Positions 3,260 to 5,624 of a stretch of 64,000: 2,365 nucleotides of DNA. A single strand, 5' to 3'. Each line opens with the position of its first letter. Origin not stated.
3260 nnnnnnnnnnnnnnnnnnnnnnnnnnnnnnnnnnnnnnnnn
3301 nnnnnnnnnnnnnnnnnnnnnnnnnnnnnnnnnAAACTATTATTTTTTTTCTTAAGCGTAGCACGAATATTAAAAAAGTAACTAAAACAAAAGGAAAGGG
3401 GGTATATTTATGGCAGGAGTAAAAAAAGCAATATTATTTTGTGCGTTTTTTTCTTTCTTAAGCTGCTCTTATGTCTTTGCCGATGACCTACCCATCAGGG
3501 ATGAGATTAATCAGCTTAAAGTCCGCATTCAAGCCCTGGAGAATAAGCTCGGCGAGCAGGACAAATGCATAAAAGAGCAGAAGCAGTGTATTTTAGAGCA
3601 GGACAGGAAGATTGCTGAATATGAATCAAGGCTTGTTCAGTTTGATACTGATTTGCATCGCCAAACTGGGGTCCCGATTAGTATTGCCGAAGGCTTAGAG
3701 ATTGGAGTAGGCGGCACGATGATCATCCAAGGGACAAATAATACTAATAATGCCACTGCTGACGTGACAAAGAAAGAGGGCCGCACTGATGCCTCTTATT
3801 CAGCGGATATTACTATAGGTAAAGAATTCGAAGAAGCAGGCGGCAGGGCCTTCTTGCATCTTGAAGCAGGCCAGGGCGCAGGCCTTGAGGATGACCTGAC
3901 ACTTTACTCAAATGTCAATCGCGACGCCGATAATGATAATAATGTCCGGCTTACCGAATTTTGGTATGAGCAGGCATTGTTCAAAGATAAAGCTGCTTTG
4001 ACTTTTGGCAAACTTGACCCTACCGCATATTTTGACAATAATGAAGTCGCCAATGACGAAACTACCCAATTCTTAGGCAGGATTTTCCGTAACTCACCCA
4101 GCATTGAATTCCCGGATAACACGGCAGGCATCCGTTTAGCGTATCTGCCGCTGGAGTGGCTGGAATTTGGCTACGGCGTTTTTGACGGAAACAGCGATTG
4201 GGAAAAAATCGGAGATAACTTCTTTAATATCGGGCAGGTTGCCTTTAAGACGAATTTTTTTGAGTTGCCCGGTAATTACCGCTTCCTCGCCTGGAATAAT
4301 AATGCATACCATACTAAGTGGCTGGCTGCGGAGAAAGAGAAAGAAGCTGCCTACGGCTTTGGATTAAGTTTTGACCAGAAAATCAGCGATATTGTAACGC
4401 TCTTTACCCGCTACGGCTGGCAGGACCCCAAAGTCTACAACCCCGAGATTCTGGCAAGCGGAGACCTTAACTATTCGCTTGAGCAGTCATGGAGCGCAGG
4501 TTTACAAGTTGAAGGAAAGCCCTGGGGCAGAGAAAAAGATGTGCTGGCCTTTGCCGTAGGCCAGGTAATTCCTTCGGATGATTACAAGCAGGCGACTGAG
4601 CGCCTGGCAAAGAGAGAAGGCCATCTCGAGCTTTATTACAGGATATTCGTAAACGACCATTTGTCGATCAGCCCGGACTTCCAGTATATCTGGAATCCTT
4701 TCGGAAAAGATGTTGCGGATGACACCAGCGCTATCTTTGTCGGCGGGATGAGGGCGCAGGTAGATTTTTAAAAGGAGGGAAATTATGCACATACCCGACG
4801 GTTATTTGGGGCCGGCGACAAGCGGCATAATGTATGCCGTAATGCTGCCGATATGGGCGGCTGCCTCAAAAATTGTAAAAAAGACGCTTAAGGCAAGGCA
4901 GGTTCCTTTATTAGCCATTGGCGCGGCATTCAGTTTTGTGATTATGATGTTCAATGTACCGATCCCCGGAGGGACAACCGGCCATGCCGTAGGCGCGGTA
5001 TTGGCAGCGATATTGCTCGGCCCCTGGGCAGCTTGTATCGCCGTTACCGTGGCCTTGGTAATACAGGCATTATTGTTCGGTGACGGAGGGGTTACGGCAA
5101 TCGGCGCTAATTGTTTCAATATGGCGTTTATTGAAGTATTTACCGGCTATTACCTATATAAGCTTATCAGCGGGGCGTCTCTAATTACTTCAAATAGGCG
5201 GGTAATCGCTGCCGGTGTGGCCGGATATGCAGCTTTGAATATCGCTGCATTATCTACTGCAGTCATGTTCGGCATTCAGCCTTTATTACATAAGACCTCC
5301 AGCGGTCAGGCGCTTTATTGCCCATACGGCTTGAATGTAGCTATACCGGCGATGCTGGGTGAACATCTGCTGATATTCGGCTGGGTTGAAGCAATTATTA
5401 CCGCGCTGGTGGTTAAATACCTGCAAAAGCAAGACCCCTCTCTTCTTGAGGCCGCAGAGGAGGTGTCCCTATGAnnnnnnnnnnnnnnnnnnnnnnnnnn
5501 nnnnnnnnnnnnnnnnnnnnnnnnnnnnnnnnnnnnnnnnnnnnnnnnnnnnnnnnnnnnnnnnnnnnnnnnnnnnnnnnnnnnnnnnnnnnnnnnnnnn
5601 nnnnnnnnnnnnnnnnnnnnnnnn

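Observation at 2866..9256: NikR-headed nickel/cobalt uptake locus with a coiled-coil porin, embedded HypA, a Zn-ribbon membrane protein and a His-tailed CbiO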

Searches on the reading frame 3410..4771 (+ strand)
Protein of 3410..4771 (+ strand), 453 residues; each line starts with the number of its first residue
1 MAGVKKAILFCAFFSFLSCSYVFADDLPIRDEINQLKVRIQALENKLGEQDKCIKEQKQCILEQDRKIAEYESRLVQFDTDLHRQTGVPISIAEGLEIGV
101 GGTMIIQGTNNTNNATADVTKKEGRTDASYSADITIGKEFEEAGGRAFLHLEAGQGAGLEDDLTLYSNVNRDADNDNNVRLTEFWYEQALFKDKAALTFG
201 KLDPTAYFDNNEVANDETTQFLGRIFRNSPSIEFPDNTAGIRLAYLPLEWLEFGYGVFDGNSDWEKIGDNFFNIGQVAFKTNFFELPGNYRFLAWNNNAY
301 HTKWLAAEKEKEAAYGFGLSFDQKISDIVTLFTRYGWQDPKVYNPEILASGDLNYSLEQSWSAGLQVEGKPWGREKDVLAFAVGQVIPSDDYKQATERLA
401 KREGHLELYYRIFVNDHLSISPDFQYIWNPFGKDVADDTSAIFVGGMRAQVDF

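Call 3: search_protein_families(library=pfam, proteins=[window:3410-4771:+], max_evalue=0.01)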
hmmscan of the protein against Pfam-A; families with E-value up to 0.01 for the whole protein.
window:3410-4771:+ (453 aa): 1 family
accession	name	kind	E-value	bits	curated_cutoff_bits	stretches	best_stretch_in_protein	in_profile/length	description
PF04966.18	OprB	-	3e-30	106.3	22.9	1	146-453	28-372/372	Carbohydrate-selective porin, OprB family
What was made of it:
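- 3410..4771 (+): OprB-family outer-membrane porin (453 aa) with signal peptide and N-terminal coiled coil. Pfam PF04966, E = 3e-30 (call 3).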

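Call 4: search_protein_families(library=ncbifam, proteins=[window:3410-4771:+], max_evalue=0.01)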
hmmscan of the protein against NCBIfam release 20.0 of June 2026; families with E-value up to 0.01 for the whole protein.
window:3410-4771:+ (453 aa): 1 family
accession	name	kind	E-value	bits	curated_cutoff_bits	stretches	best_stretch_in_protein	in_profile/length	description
NF033921.0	por_somb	subfamily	1.1e-05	24.3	100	1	396-453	431-485/485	iron uptake porin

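Call 19: find_homologous_proteins(query=window:3410-4771:+, max_evalue=0.001)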
Query window:3410-4771:+ (453 aa): 881 proteins with E <= 0.001 among 6814 candidates; the best 120 are listed.
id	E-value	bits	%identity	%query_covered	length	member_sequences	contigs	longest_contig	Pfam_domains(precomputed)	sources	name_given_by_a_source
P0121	0.0e+0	1046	100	100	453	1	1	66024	PF04966.19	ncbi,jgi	ncbi:MAG: carbohydrate porin [Candidatus Omnitrophota bacterium]|jgi:uncharacterized coiled-coil pro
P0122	1.3e-262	889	83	100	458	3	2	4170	PF04966.19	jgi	jgi:high affinity Mn2+ porin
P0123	2.2e-258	876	83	100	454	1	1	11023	PF04966.19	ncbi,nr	ncbi:MAG: carbohydrate porin [Candidatus Omnitrophota bacterium]|nr:carbohydrate porin [Candidatus O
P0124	3.9e-257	871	82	100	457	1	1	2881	PF04966.19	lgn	-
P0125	1.7e-256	869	82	99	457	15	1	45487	PF04966.19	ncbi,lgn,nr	ncbi:MAG: carbohydrate porin [Candidatus Omnitrophota bacterium]|nr:carbohydrate porin [Candidatus O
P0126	2.3e-253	859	81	100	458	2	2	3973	PF04966.19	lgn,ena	-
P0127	4.6e-252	855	82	98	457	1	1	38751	PF04966.19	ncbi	ncbi:MAG: carbohydrate porin [Candidatus Omnitrophota bacterium]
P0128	9.5e-249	844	79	100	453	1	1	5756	PF04966.19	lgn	-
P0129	3.8e-248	842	79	100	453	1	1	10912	PF04966.19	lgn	-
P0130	4.5e-247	838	78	100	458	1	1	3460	PF04966.19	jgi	-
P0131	7.2e-247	838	79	100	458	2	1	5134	PF04966.19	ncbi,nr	ncbi:MAG: carbohydrate porin [Candidatus Omnitrophica bacterium]|nr:carbohydrate porin [Candidatus O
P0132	3.3e-246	835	79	99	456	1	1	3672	PF04966.19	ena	-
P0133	3.4e-246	835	78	99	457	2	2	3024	PF04966.19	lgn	-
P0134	7.8e-245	831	78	99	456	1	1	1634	PF04966.19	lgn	-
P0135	5.9e-243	825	78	99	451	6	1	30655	PF04966.19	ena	-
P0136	7.3e-243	824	77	100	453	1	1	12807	PF04966.19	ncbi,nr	ncbi:MAG: carbohydrate porin [Candidatus Omnitrophica bacterium]|nr:carbohydrate porin [Candidatus O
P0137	2.0e-242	823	79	98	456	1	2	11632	PF04966.19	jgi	-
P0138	2.3e-241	819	78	100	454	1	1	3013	PF04966.19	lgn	-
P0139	8.8e-241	818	77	99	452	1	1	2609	PF04966.19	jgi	-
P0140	1.3e-240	817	76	99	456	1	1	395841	PF04966.19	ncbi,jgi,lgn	ncbi:MAG: carbohydrate porin [Candidatus Omnitrophota bacterium]|jgi:hypothetical protein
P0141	1.4e-240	817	76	99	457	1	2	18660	PF04966.19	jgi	jgi:hypothetical protein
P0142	2.3e-239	813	77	98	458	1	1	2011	PF04966.19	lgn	-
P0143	2.6e-239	813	76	99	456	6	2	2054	PF04966.19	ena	-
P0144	2.8e-239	813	78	98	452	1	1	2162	PF04966.19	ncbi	-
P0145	3.4e-239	812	78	98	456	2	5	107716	PF04966.19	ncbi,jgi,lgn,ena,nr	ncbi:MAG TPA: carbohydrate porin [Candidatus Omnitrophota bacterium]|nr:carbohydrate porin [Candidat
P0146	4.1e-239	812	76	100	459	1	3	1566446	PF04966.19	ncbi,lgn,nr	ncbi:MAG: carbohydrate porin [Candidatus Omnitrophica bacterium]|nr:carbohydrate porin [Candidatus O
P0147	3.9e-238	809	76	99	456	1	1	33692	PF04966.19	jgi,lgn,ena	-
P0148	1.4e-237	807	75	100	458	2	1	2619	PF04966.19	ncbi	ncbi:MAG: carbohydrate porin [Candidatus Omnitrophota bacterium]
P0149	1.4e-237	807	77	99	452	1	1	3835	PF04966.19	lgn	-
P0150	1.7e-237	807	77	99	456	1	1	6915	PF04966.19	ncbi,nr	ncbi:MAG: carbohydrate porin [Candidatus Omnitrophica bacterium]|nr:carbohydrate porin [Candidatus O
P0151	1.0e-236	804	76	99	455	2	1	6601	PF04966.19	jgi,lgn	-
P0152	2.6e-236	803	76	100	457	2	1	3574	PF04966.19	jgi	-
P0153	1.2e-235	801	78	95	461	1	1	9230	PF04966.19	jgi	jgi:high affinity Mn2+ porin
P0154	1.3e-235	800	77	98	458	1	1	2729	PF04966.19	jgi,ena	-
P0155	1.4e-235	800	75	99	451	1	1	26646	PF04966.19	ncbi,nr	ncbi:MAG: hypothetical protein A2166_00710 [Omnitrophica WOR_2 bacterium RBG_13_41_10]|nr:MAG: hypot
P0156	4.2e-235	799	75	100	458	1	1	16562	PF04966.19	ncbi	-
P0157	1.1e-234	797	75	99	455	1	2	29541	PF04966.19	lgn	-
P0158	4.9e-234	795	74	100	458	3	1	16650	PF04966.19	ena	-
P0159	1.7e-233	794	74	99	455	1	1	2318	PF04966.19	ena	-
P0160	2.6e-233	793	74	100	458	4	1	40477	PF04966.19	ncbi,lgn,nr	ncbi:MAG: carbohydrate porin [Candidatus Omnitrophica bacterium]|nr:carbohydrate porin [Candidatus O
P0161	6.6e-233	792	75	100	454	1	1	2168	PF04966.19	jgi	-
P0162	7.8e-233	791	76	99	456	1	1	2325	PF04966.19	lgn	-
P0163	2.8e-231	786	74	99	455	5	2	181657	PF04966.19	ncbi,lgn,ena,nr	ncbi:MAG TPA: carbohydrate porin [Candidatus Omnitrophota bacterium]|nr:carbohydrate porin [Candidat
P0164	5.4e-231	785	72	99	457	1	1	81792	PF04966.19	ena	-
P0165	7.4e-231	785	76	97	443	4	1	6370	PF04966.19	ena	-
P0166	1.1e-229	781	73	99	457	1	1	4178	PF04966.19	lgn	-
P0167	1.5e-229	781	73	100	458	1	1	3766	PF04966.19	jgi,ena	-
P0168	2.3e-229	780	75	97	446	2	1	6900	PF04966.19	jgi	-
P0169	8.1e-229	778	74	100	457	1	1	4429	PF04966.19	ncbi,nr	ncbi:MAG: carbohydrate porin [Candidatus Omnitrophica bacterium]|nr:carbohydrate porin [Candidatus O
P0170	2.0e-228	777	74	97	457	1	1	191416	PF04966.19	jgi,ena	-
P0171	1.3e-227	774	73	99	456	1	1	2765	PF04966.19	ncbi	-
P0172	2.6e-227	773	73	98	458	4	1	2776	PF04966.19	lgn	-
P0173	4.5e-227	772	73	99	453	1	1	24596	PF04966.19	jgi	jgi:carbohydrate-selective porin OprB/uncharacterized coiled-coil protein SlyX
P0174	1.0e-226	771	74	99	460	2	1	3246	PF04966.19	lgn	-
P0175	1.6e-226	771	74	99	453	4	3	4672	PF04966.19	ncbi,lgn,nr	ncbi:MAG: carbohydrate porin [Candidatus Omnitrophica bacterium]|nr:carbohydrate porin [Candidatus O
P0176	3.1e-226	770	74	97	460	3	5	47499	PF04966.19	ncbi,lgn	-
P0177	3.2e-226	770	72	100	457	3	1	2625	PF04966.19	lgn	-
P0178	1.7e-225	767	76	100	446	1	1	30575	PF04966.19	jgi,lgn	jgi:hypothetical protein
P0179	1.9e-225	767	73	99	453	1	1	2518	PF04966.19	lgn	-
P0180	2.5e-225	767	76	100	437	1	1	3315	PF04966.19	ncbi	-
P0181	5.0e-225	766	75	95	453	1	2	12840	PF04966.19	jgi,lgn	-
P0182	7.4e-225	765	72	100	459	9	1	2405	PF04966.19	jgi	-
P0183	1.8e-224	764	72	100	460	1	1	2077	PF04966.19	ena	-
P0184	2.6e-224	763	73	100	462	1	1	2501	PF04966.19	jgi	-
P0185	7.7e-224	762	73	98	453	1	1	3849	PF04966.19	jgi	jgi:carbohydrate-selective porin OprB/uncharacterized coiled-coil protein SlyX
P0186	7.8e-224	762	72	99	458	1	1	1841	PF04966.19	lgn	-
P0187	1.1e-223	761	72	99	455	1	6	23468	PF04966.19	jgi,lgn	-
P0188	1.6e-223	761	73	100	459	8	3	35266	PF04966.19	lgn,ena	-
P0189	2.0e-223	760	71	99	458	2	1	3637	PF04966.19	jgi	-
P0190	3.4e-223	760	72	99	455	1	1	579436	PF04966.19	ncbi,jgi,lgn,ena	ncbi:MAG: carbohydrate porin [Candidatus Omnitrophota bacterium]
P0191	5.8e-223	759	73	97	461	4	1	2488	PF04966.19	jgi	jgi:uncharacterized coiled-coil protein SlyX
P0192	1.0e-222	758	74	99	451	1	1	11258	PF04966.19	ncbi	ncbi:MAG: carbohydrate porin [Candidatus Omnitrophota bacterium]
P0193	1.0e-222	758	70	100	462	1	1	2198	PF04966.19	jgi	jgi:hypothetical protein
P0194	1.9e-222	757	73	100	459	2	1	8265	PF04966.19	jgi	-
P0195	3.1e-222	756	71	99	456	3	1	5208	PF04966.19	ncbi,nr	ncbi:MAG: carbohydrate porin [Candidatus Omnitrophica bacterium]|nr:carbohydrate porin [Candidatus O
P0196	6.5e-222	755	71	99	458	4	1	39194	PF04966.19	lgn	-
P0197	9.5e-222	755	73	99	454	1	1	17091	PF04966.19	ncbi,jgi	-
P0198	1.1e-221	755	72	99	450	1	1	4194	PF04966.19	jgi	-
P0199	3.0e-221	753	71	98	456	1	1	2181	PF04966.19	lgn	-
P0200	3.7e-221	753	71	100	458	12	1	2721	PF04966.19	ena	-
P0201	5.0e-221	752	71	99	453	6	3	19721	PF04966.19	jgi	-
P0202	5.0e-221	752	71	99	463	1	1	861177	PF04966.19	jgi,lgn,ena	-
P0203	7.4e-221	752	71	100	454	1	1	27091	PF04966.19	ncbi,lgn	-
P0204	7.4e-221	752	71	100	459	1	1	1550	PF04966.19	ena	-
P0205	1.0e-220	751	71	99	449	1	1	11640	PF04966.19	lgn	-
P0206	1.7e-220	751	70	99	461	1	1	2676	PF04966.19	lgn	-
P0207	5.4e-220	749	72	97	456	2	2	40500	PF04966.19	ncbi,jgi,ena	-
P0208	1.2e-219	748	72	100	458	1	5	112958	PF04966.19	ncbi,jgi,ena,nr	ncbi:hypothetical protein D4R78_02900 [bacterium]|nr:MAG: hypothetical protein D4R78_02900 [bacteriu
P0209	1.2e-219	748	71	99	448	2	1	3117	PF04966.19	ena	-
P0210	1.8e-219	747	71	99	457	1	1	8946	PF04966.19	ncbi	-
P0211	2.0e-219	747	71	99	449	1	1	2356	PF04966.19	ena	-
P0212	3.9e-219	746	72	99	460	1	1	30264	PF04966.19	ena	-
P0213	4.0e-219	746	70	99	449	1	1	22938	PF04966.19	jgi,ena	-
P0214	4.0e-219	746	71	100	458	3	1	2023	PF04102.18,PF04966.19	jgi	-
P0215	7.0e-219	745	71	99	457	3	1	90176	PF04966.19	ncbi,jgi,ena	ncbi:MAG: carbohydrate porin [Candidatus Omnitrophota bacterium]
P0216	7.2e-219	745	71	100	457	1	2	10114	PF04102.18,PF04966.19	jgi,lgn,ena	-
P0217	9.3e-219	745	71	100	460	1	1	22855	PF04966.19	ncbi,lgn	-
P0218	1.8e-218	744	70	99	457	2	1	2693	PF04966.19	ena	-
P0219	1.9e-218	744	70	99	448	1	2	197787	PF04966.19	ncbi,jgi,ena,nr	ncbi:MAG: carbohydrate porin [Candidatus Omnitrophica bacterium]|jgi:uncharacterized coiled-coil pro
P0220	3.1e-218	743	70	100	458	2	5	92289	PF04966.19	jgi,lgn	-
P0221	3.8e-218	743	72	100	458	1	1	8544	PF04966.19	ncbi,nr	ncbi:MAG: carbohydrate porin [bacterium]|nr:carbohydrate porin [bacterium]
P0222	1.1e-217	741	72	99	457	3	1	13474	PF04966.19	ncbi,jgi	jgi:hypothetical protein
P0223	1.4e-217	741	71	96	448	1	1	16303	PF04966.19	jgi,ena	-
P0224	1.5e-217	741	70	99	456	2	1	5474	PF04966.19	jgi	jgi:high affinity Mn2+ porin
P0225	1.9e-217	741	70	100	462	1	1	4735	PF04966.19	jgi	jgi:uncharacterized coiled-coil protein SlyX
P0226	4.6e-217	739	70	100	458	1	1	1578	PF04102.18,PF04966.19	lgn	-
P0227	7.6e-217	739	70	98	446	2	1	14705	PF04966.19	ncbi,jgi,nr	ncbi:MAG: carbohydrate porin [Candidatus Omnitrophica bacterium]|jgi:uncharacterized coiled-coil pro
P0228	2.6e-216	737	72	100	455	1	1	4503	PF04966.19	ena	-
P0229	4.7e-216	736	70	99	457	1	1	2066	PF04966.19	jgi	-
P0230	5.3e-216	736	71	99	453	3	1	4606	PF04966.19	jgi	jgi:uncharacterized coiled-coil protein SlyX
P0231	5.4e-216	736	71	99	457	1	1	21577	PF04966.19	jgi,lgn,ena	-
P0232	6.4e-216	736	72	100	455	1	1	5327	PF04102.18,PF04966.19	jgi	-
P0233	1.0e-215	735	70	99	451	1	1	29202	PF04966.19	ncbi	-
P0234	1.6e-215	734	70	99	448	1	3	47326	PF04966.19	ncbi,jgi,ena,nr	ncbi:MAG: carbohydrate porin [Candidatus Omnitrophica bacterium]|jgi:uncharacterized coiled-coil pro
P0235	1.8e-215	734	72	96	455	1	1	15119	PF04966.19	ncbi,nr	ncbi:MAG: hypothetical protein AMJ78_03920 [Omnitrophica WOR_2 bacterium SM23_29]|nr:MAG: hypothetic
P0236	2.2e-215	734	71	100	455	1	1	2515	PF04966.19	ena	-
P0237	3.2e-215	733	70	99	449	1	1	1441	PF04966.19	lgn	-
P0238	3.2e-215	733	69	100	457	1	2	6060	PF04102.18,PF04966.19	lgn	-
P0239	4.4e-215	733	69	99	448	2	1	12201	PF04966.19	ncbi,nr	ncbi:MAG: carbohydrate porin [Candidatus Omnitrophica bacterium]|nr:carbohydrate porin [Candidatus O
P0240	4.7e-215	733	70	100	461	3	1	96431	PF04966.19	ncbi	ncbi:MAG: carbohydrate porin [Candidatus Omnitrophota bacterium]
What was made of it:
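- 3410..4771 (+): More than 120 Omnitrophota clusters are 69-83% identical, and JGI names some of them 'high affinity Mn2+ porin' or 'coiled-coil protein SlyX' (call 19).
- On OprB-family porin / metal-uptake porin (MnoP-like): Only JGI's name on three homologs is available (call 19).
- Closest known: MnoP of Bradyrhizobium japonicum. Same: JGI (KEGG-style naming) labels some homologs of the window's porin 'high affinity Mn2+ porin' (call 19).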

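Call 22: find_related_loci(query=A1, collection=genome_contigs, flank=10000)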
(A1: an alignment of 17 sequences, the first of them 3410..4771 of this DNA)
Query A1 (453 aa) in genome_contigs; peptide patterns used: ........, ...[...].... (x = any residue, [..] = any of these).
435 stretches matched a pattern; 390 encode a relative of the query (tblastn E <= 1e-3); the best 80 are kept; 79 distinct loci.
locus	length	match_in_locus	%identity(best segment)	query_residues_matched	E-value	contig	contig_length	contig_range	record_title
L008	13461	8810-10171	83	5-453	0e+0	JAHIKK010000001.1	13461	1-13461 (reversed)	MAG: Candidatus Omnitrophota bacterium isolate KR13_N1.mb.50 KR13_N1.mb.50_k141_2375, whole genome shotgun sequence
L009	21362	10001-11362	82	5-453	0e+0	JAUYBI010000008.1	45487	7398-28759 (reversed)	MAG: Candidatus Omnitrophota bacterium isolate C19_metabat.bin.11_sub C19_k141_264, whole genome shotgun sequence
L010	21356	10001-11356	82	9-453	0e+0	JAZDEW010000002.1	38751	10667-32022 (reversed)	MAG: Candidatus Omnitrophota bacterium isolate MEGAHIT-group-0.169 k141_19177142, whole genome shotgun sequence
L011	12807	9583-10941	77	1-453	0e+0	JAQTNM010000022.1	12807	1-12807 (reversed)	MAG: Candidatus Omnitrophota bacterium isolate STA_64 NODE_9724_length_12807_cov_2.356546_Sandtown_A, whole genome shotg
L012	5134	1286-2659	79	1-453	0e+0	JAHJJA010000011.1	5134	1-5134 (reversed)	MAG: Candidatus Omnitrophota bacterium isolate Modern_marine_rock_biofilm.mb.15 Modern_marine_rock.mb.15_k141_49878, who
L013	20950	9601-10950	77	4-453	0e+0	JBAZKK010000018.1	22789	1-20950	MAG: Candidatus Omnitrophota bacterium isolate SO_2017_LW4_141 scaffold_4588_c1_LW137-91_2017, whole genome shotgun sequ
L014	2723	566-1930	76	4-453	0e+0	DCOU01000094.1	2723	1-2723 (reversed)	MAG TPA_asm: Candidatus Omnitrophica bacterium UBA1562 UBA1562_contig_56901, whole genome shotgun sequence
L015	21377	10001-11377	76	1-453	0e+0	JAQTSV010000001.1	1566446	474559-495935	MAG: Candidatus Omnitrophota bacterium isolate STB_25 NODE_1_length_1566446_cov_7.163386_Sandtown_B, whole genome shotgu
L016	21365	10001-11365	76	4-453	0e+0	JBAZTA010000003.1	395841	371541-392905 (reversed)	MAG: Candidatus Omnitrophota bacterium isolate SO_2017_GW1_19 NODE_172_length_395841_cov_2.076381_OW334_2017, whole geno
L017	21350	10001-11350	77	4-453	0e+0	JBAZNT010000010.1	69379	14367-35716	MAG: Candidatus Omnitrophota bacterium isolate SO_2017_LW4_77 scaffold_1085_c1_LW137-91_2017, whole genome shotgun seque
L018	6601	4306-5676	76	1-453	0e+0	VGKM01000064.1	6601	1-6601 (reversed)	MAG: Candidatus Omnitrophota bacterium isolate K_DeepCast_150m_m1_084 K_DeepCast_150m_m1_084_Ga0194126_10024822, whole g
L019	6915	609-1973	77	4-453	0e+0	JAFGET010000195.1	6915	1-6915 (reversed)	MAG: Candidatus Omnitrophota bacterium isolate Zod_Metabat.1253 k87_14782475, whole genome shotgun sequence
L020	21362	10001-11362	75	3-453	0e+0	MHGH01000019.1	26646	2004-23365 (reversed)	MAG: Omnitrophica WOR_2 bacterium RBG_13_41_10 RBG_13_scaffold_606, whole genome shotgun sequence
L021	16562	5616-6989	75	1-453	0e+0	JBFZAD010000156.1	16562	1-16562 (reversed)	MAG: Candidatus Omnitrophota bacterium isolate PPR_0458 k121_5705597, whole genome shotgun sequence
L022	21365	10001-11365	75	4-453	0e+0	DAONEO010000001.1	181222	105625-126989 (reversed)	MAG TPA_asm: Candidatus Omnitrophota bacterium isolate AMR_MDS_3867 NODE_25_length_181222_cov_17.720093, whole genome sh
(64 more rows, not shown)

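Call 52: search_solved_structures(query=window:3410-4771:+, max_evalue=1)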
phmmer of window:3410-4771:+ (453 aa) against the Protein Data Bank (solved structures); distinct sequences matched with E-value up to 1: 2.
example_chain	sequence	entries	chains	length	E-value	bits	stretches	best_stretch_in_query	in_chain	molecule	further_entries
4gf4_A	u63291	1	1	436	0.00044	22.4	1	399-452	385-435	Porin B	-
4gey_A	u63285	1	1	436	0.00096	21.2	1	398-451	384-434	Porin B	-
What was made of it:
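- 3410..4771 (+): The only solved match is OprB of Pseudomonas (4GEY/4GF4, call 52).
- On OprB-family porin / metal-uptake porin (MnoP-like): There is a weak match to solved OprB (call 52).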

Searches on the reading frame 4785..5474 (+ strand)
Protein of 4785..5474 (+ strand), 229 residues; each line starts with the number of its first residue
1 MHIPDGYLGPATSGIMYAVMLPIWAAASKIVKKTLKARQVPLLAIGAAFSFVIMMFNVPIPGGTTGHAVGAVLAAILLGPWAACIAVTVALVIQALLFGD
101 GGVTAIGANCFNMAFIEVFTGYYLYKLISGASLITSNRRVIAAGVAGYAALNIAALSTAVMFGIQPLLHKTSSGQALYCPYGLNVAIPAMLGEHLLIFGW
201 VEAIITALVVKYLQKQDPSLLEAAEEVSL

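Call 3: search_protein_families(library=pfam, proteins=[window:4785-5474:+], max_evalue=0.01)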
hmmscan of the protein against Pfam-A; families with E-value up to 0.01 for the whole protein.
window:4785-5474:+ (229 aa): 2 families
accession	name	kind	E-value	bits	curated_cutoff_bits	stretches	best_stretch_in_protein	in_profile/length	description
PF01891.21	CbiM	-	1.6e-62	211.4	23.1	1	2-219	1-204/205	Cobalt uptake substrate-specific transmembrane region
PF12822.12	ECF_trnsprt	-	4.8e-08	33.7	30.7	1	42-212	5-167/169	ECF transporter, substrate-specific component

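Call 4: search_protein_families(library=ncbifam, proteins=[window:4785-5474:+], max_evalue=0.01)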
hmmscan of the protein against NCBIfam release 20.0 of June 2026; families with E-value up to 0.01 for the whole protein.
window:4785-5474:+ (229 aa): 12 families
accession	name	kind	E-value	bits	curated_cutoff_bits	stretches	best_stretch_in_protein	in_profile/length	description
NF008873.0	PRK11909.1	equivalog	3.2e-105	351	225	1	1-222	1-218/230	cobalt transporter CbiM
NF005598.0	PRK07331.1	equivalog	5.1e-101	338.3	401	1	1-225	1-224/323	cobalt transporter CbiM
NF004902.0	PRK06265.1-1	equivalog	3.3e-44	151.1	219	1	1-226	1-208/213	cobalt transporter CbiM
NF006184.0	PRK08319.1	equivalog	3.4e-28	98.7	180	1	1-225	1-216/224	energy-coupling factor ABC transporter permease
TIGR00123.1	cbiM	equivalog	9.8e-21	74.6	184.15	1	1-173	1-174/214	cobalt ECF transporter S component CbiM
NF004905.0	PRK06265.1-5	equivalog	1.1e-18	68.2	173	1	1-226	1-202/205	cobalt transporter CbiM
NF004907.0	PRK06265.2-2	subfamily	5e-15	55.7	200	1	1-224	21-220/221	cobalt transporter CbiM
NF004906.0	PRK06265.2-1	equivalog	5.4e-15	55.9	205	1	1-222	1-210/212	cobalt transporter CbiM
NF004903.0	PRK06265.1-3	equivalog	2.5e-14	53.2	193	1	1-223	2-200/211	cobalt transporter CbiM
NF004909.0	PRK06265.2-5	equivalog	1.1e-12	48.4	172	1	1-160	1-148/196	cobalt transporter CbiM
NF004904.0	PRK06265.1-4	equivalog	6.4e-10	39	172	1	1-226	1-204/206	cobalt transporter CbiM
NF004908.0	PRK06265.2-3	equivalog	1.6e-07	31.5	205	1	30-224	26-200/211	cobalt transporter CbiM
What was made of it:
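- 4785..5474 (+): nikM/cbiM, the S component of the ECF transporter; N-terminus MHIPDG. NCBIfam PRK11909, 351 bits (cutoff 225) (calls 3, 4).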
